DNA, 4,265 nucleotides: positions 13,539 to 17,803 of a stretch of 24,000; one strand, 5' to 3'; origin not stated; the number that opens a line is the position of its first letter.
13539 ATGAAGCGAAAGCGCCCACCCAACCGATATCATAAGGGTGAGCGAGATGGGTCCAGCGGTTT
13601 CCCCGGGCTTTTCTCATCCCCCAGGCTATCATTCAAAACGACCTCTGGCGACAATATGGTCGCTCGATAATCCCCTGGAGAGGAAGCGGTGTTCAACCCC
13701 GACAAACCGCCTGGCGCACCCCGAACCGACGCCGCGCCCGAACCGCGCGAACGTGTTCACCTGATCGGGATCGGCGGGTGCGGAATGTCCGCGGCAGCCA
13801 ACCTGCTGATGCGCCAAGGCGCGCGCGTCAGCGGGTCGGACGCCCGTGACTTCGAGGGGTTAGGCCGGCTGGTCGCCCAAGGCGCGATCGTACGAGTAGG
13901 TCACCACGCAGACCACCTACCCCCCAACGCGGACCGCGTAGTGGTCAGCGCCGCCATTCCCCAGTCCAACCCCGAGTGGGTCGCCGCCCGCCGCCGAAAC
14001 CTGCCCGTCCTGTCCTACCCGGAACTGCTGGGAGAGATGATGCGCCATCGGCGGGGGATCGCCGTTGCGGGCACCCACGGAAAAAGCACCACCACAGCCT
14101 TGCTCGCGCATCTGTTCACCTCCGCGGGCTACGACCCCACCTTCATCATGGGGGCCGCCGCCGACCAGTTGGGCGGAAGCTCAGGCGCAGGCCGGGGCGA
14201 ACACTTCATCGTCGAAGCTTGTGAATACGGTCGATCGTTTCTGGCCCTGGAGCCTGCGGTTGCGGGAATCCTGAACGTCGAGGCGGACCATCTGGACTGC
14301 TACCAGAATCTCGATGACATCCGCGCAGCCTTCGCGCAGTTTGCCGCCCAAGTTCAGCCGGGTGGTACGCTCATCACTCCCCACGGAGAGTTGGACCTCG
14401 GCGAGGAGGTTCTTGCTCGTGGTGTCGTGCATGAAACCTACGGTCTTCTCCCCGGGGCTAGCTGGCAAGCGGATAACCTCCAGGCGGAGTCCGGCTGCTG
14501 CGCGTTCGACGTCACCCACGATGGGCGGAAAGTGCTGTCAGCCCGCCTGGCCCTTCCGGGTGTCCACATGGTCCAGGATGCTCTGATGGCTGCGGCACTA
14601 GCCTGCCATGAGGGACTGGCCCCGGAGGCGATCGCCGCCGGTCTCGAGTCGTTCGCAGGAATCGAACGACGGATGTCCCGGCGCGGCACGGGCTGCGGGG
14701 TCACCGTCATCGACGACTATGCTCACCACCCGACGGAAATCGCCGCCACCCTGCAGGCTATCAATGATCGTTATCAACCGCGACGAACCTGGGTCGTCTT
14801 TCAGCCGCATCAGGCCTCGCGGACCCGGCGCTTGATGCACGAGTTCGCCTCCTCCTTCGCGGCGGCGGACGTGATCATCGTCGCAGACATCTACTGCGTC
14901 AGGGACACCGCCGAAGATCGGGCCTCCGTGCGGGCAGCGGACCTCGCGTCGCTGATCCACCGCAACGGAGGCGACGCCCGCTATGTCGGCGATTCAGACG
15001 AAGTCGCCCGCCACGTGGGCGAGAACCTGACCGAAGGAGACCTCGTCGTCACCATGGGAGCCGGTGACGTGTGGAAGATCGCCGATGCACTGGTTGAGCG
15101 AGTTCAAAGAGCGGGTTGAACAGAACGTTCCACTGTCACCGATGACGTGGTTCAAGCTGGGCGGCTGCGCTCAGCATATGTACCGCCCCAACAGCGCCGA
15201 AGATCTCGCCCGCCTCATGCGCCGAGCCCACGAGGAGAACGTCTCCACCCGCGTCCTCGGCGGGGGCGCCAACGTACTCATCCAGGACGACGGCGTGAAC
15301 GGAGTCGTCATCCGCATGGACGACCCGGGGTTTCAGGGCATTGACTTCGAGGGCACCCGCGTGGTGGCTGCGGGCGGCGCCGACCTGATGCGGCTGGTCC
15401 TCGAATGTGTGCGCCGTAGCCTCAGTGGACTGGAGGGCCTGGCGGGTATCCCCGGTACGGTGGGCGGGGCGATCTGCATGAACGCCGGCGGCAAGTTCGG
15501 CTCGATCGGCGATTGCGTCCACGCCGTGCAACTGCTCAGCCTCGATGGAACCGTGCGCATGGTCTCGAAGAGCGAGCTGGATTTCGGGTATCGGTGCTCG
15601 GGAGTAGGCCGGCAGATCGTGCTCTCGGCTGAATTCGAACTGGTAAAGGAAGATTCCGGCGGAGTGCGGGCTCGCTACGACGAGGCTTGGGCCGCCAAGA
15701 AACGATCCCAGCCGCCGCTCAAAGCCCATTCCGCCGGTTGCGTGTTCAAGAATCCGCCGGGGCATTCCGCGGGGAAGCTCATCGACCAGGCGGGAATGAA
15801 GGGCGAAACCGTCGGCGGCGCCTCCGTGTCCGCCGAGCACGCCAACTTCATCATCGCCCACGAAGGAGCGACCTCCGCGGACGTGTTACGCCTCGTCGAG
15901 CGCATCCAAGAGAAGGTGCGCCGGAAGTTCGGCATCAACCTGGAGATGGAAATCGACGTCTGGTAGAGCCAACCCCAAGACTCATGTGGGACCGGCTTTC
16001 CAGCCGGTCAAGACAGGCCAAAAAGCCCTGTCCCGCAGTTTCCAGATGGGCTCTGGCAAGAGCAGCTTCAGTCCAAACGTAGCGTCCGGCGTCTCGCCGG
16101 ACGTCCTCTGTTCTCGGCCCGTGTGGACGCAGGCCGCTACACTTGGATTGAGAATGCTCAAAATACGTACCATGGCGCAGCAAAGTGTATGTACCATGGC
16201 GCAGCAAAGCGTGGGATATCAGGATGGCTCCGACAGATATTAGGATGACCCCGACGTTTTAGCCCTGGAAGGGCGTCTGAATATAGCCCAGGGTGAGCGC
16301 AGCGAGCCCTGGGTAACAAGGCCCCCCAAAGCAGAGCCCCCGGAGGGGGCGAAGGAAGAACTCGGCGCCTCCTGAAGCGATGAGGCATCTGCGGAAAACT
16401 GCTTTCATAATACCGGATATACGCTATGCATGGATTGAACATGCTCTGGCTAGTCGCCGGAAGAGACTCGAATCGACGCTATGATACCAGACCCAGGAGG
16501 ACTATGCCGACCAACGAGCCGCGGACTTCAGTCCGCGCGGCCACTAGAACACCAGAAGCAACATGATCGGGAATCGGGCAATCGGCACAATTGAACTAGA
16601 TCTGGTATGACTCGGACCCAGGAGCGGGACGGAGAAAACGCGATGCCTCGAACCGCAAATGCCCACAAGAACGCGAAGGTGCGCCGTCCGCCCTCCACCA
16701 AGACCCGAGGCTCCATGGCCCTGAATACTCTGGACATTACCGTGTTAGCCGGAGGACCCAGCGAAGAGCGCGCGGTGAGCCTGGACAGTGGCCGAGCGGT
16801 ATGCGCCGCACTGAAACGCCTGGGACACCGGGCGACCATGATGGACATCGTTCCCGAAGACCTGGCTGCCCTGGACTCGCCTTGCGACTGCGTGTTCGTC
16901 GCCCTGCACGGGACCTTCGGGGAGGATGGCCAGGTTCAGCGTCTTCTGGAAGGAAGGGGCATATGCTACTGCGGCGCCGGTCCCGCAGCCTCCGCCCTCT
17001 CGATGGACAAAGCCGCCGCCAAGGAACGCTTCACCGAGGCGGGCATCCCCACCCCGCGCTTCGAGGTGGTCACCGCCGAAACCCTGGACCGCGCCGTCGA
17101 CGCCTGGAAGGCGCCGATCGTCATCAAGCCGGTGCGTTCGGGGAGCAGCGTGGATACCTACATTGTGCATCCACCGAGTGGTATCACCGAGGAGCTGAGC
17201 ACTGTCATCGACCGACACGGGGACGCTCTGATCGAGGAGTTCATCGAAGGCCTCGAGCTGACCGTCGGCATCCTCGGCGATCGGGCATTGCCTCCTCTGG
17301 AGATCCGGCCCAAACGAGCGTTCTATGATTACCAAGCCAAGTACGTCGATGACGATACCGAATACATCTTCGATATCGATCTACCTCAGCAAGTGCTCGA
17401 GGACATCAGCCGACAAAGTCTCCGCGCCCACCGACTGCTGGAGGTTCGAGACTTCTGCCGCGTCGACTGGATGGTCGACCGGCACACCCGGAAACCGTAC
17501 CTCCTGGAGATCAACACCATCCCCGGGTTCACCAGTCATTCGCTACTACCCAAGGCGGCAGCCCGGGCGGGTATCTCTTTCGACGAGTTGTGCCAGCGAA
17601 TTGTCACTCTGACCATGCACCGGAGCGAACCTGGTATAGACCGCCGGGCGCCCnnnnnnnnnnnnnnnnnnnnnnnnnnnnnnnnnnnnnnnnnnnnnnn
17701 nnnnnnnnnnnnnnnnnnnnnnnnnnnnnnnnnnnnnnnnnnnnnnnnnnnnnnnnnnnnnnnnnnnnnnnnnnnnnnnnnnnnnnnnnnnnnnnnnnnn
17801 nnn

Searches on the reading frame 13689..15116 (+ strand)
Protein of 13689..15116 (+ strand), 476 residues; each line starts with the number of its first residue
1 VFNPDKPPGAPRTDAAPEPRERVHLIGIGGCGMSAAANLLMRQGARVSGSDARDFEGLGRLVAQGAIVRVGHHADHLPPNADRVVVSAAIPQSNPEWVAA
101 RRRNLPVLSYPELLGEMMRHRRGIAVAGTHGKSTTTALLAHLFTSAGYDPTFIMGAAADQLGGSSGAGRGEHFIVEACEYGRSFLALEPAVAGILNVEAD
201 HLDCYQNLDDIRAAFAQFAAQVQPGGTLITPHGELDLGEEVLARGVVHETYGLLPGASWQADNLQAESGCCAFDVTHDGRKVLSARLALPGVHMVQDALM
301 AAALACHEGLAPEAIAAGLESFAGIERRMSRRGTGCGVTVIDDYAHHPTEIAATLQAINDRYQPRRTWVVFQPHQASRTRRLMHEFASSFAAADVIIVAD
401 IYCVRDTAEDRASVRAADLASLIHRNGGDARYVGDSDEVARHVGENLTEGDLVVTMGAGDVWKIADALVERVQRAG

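Call 3: search_protein_families(library=pfam, proteins=[window:13689-15116:+], max_evalue=0.1)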
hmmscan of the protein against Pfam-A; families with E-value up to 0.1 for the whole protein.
window:13689-15116:+ (476 aa): 5 families
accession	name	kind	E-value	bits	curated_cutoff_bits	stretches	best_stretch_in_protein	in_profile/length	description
PF02875.26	Mur_ligase_C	-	2.8e-23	83.6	28.4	1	327-459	1-127/127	Mur ligase, glutamate ligase domain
PF01225.30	Mur_ligase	-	3.6e-23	82.2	21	1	23-121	2-94/95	Mur ligase family, catalytic domain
PF08245.18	Mur_ligase_M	-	2.2e-20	73.9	24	1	126-305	1-200/200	Mur ligase middle domain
PF21799.2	MurD-like_N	-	0.0002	22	27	1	23-108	3-87/88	Mur ligase MurD-like, N-terminal domain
PF13480.13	Acetyltransf_6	-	0.041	14.5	22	0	327-392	8-72/143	Acetyltransferase (GNAT) domain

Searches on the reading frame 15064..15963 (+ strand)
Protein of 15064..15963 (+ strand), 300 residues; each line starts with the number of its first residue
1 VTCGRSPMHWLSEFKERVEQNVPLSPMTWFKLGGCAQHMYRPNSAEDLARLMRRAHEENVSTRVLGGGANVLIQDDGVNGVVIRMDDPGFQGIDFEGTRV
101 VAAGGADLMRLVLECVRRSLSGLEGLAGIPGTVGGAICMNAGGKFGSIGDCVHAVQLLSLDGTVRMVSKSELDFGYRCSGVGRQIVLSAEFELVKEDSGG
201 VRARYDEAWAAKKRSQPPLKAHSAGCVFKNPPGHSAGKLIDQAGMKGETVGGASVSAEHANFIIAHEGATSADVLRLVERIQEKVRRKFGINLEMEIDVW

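Call 3: search_protein_families(library=pfam, proteins=[window:15064-15963:+], max_evalue=0.1)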
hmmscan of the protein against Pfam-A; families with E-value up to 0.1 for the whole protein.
window:15064-15963:+ (300 aa): 2 families
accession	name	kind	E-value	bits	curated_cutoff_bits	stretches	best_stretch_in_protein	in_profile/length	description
PF02873.21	MurB_C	-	1.4e-33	115.5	27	1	201-299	2-98/99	UDP-N-acetylenolpyruvoylglucosamine reductase, C-terminal domain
PF01565.28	FAD_binding_4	-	2.1e-21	76.5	26.4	1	37-165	2-136/139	FAD binding domain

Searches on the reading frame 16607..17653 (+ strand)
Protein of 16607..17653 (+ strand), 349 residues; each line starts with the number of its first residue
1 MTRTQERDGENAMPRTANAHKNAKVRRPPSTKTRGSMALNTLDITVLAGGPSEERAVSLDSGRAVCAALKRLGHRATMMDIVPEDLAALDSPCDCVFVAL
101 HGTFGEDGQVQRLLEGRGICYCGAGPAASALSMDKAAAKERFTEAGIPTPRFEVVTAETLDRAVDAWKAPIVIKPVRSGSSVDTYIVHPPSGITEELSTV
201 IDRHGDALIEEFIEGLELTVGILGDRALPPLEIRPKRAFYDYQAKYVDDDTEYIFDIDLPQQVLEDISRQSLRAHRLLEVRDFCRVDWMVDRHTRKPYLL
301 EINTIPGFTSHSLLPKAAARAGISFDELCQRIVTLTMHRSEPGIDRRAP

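Call 3: search_protein_families(library=pfam, proteins=[window:16607-17653:+], max_evalue=0.1)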
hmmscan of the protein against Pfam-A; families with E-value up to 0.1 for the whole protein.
window:16607-17653:+ (349 aa): 8 families
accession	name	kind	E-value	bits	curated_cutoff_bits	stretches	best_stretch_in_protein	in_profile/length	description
PF07478.18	Dala_Dala_lig_C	-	3.5e-46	157.7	24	1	144-334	4-204/204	D-ala D-ala ligase C-terminus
PF01820.27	Dala_Dala_lig_N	-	1e-17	65.2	34.6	2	89-124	86-121/121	D-ala D-ala ligase N-terminus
PF02655.19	ATP-grasp_3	-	1.1e-05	26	23.2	1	134-303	3-154/160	ATP-grasp domain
PF02222.28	ATP-grasp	-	9.9e-05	22.5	27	1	142-214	3-77/179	ATP-grasp domain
PF02786.22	CPSase_L_D2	-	0.00034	20.6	19.8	1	134-304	1-178/211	Carbamoyl-phosphate synthase L chain, ATP binding domain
PF01071.24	GARS_A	-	0.00088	19.6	27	1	134-225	2-101/194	Phosphoribosylglycinamide synthetase, ATP-grasp (A) domain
PF03133.20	TTL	-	0.0044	16.7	20.1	1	270-312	224-265/292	Tubulin-tyrosine ligase family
PF13535.11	ATP-grasp_4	-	0.0048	17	27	1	169-283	3-129/160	ATP-grasp domain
